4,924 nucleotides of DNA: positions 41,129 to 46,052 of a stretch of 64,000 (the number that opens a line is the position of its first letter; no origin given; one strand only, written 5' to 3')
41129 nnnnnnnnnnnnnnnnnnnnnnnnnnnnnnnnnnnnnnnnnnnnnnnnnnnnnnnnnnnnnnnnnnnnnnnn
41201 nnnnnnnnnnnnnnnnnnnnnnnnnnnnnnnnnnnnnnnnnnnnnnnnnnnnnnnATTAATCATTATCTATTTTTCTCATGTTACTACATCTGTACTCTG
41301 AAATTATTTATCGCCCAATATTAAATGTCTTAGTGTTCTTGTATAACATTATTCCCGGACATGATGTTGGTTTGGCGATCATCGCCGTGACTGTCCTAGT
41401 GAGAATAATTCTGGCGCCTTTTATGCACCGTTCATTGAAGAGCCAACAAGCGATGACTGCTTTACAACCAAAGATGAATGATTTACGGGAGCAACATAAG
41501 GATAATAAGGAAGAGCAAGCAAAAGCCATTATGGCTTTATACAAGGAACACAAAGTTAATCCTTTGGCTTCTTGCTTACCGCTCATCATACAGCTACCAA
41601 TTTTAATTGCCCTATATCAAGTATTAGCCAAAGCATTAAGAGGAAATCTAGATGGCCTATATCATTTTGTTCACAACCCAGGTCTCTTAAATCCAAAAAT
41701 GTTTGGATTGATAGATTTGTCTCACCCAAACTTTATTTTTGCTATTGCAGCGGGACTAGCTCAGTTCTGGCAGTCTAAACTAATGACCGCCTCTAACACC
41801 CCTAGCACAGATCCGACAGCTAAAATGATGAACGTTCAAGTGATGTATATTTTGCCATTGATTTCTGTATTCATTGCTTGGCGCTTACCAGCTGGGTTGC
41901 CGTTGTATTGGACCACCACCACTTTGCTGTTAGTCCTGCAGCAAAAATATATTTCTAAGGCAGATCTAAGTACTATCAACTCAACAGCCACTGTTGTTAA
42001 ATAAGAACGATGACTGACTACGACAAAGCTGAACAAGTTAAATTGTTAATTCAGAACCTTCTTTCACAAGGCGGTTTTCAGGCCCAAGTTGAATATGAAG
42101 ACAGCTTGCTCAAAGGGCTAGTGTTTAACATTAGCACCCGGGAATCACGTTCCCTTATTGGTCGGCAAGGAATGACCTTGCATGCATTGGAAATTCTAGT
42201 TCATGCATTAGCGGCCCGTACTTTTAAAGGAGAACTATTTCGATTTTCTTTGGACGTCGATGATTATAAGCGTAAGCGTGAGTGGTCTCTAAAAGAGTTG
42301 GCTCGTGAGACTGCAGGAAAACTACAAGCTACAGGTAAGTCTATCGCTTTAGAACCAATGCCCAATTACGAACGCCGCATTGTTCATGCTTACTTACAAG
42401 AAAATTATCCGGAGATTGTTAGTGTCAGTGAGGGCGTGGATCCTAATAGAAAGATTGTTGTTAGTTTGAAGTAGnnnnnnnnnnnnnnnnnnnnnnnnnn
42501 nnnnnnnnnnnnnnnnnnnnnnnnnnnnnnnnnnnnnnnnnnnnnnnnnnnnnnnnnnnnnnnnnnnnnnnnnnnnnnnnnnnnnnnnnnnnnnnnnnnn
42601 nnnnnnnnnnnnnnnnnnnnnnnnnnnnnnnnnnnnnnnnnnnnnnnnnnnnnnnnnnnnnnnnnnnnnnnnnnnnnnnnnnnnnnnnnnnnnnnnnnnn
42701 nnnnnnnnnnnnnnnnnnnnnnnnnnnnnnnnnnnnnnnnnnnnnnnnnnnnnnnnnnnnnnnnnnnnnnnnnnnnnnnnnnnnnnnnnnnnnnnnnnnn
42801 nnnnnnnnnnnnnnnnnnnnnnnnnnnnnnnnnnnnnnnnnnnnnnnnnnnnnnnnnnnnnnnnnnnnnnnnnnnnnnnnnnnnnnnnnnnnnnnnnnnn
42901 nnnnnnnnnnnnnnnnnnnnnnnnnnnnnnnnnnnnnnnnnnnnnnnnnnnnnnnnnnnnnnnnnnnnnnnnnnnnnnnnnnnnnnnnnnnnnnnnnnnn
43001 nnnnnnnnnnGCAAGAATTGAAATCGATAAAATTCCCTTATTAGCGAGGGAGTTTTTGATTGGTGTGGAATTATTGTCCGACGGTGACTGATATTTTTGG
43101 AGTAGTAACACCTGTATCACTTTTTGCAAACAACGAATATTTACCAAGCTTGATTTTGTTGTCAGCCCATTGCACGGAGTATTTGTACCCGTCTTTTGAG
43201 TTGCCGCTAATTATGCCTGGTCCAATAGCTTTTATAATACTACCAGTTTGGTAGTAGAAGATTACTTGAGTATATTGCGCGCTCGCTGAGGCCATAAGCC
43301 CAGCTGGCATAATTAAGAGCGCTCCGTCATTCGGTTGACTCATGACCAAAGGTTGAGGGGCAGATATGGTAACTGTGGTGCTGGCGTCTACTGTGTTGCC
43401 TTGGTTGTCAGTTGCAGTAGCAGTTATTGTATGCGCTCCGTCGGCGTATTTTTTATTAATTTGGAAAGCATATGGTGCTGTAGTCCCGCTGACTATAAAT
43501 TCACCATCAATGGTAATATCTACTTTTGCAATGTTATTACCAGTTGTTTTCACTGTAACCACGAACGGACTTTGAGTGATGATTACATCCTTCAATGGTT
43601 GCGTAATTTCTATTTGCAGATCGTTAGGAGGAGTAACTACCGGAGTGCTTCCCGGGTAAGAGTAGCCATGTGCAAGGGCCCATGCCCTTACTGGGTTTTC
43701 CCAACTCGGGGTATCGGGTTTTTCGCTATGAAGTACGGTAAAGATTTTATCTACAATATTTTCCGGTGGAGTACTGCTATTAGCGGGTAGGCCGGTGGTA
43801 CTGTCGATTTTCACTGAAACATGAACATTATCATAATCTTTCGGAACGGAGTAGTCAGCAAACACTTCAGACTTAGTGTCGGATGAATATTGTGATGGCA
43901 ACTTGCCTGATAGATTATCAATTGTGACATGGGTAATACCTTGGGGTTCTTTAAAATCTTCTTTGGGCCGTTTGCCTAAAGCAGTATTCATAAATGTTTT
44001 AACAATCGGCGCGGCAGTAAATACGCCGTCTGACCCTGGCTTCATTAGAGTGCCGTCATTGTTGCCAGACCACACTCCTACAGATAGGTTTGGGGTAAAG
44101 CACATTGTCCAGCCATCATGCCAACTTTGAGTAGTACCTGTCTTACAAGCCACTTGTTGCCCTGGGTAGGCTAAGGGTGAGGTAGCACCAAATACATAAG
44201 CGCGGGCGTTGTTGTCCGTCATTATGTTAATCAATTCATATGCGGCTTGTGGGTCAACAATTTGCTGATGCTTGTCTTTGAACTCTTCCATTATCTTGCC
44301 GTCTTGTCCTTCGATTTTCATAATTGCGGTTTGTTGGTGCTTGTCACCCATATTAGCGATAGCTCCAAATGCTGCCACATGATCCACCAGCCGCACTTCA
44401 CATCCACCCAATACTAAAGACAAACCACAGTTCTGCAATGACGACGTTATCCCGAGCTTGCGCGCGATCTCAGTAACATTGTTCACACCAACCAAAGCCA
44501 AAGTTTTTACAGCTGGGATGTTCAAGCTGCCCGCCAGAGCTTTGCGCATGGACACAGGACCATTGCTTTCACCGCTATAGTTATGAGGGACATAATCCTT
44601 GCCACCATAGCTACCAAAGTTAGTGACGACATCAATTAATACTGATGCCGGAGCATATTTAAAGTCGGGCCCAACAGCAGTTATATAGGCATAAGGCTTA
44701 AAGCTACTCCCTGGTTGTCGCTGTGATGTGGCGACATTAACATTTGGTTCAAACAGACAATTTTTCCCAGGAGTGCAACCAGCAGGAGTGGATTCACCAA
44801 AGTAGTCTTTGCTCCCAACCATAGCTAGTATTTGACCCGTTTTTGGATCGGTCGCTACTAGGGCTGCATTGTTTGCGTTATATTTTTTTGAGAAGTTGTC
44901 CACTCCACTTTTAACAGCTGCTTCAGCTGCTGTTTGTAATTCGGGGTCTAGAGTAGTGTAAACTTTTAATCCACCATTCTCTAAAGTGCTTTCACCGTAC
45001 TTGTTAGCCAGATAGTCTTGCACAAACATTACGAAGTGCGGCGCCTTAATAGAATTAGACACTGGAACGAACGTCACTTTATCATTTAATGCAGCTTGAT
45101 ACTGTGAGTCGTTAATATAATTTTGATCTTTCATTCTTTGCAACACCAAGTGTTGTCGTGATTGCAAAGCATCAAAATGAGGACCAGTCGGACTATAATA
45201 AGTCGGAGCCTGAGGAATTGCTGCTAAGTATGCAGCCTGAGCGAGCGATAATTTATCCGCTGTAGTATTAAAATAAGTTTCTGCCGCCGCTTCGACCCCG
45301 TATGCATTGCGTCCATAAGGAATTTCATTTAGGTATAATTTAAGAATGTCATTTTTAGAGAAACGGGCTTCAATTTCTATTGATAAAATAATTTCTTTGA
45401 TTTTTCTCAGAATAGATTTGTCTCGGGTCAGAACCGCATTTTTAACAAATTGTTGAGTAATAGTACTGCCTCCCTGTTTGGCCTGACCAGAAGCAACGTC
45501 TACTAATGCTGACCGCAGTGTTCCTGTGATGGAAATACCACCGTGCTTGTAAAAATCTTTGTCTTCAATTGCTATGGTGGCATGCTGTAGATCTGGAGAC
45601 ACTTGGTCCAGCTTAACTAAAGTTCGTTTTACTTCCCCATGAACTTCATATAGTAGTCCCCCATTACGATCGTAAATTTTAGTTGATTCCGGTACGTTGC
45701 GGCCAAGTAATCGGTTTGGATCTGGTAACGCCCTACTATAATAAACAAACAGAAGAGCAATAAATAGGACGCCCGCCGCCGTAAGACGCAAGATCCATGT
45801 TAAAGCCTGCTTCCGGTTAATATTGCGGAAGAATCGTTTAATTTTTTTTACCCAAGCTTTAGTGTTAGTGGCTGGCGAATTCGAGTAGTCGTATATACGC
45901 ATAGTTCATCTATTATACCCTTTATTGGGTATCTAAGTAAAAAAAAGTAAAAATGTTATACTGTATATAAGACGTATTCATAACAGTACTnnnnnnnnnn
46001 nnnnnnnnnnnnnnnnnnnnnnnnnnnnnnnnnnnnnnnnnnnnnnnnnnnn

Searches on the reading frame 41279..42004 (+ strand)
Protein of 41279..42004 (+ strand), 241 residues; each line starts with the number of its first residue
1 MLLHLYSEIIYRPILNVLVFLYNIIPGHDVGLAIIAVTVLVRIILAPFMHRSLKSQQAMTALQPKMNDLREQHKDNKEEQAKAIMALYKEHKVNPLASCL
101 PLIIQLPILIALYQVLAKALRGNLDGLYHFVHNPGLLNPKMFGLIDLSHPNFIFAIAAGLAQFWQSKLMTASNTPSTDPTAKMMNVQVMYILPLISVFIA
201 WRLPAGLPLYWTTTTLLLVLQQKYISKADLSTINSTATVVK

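Call 55: search_protein_families(library=pfam, proteins=[window:41279-42004:+], max_evalue=0.00001)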
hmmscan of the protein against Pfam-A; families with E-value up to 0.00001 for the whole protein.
window:41279-42004:+ (241 aa): 1 family
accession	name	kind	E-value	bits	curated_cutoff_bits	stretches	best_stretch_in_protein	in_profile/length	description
PF02096.25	60KD_IMP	-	3.8e-51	173.7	35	1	31-227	2-163/163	60Kd inner membrane protein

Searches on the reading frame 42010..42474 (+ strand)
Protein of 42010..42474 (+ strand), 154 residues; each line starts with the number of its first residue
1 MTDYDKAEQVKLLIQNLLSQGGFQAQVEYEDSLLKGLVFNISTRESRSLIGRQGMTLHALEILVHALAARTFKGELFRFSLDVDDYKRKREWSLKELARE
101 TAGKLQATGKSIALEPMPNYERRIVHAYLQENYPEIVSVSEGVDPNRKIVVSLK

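Call 55: search_protein_families(library=pfam, proteins=[window:42010-42474:+], max_evalue=0.00001)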
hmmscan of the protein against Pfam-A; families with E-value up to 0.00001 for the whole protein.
window:42010-42474:+ (154 aa): 1 family
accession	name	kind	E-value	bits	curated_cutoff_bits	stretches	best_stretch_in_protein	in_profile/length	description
PF01424.28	R3H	-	1.2e-17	64.1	26.8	1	94-152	3-59/60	R3H domain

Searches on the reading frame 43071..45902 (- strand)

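Call 55: search_protein_families(library=pfam, proteins=[window:43071-45902:-], max_evalue=0.00001)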
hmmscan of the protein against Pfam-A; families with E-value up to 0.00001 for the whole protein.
window:43071-45902:- (943 aa): 3 families
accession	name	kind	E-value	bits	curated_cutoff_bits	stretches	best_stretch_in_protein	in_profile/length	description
PF00912.28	Transgly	-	6.7e-62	208.5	27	1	83-258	4-178/178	Transglycosylase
PF00905.27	Transpeptidase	-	1.2e-17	64.6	22.1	1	347-604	2-266/299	Penicillin binding protein transpeptidase domain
PF17957.7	Big_7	-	5.2e-08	33.9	24.1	1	764-828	3-70/70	Bacterial Ig domain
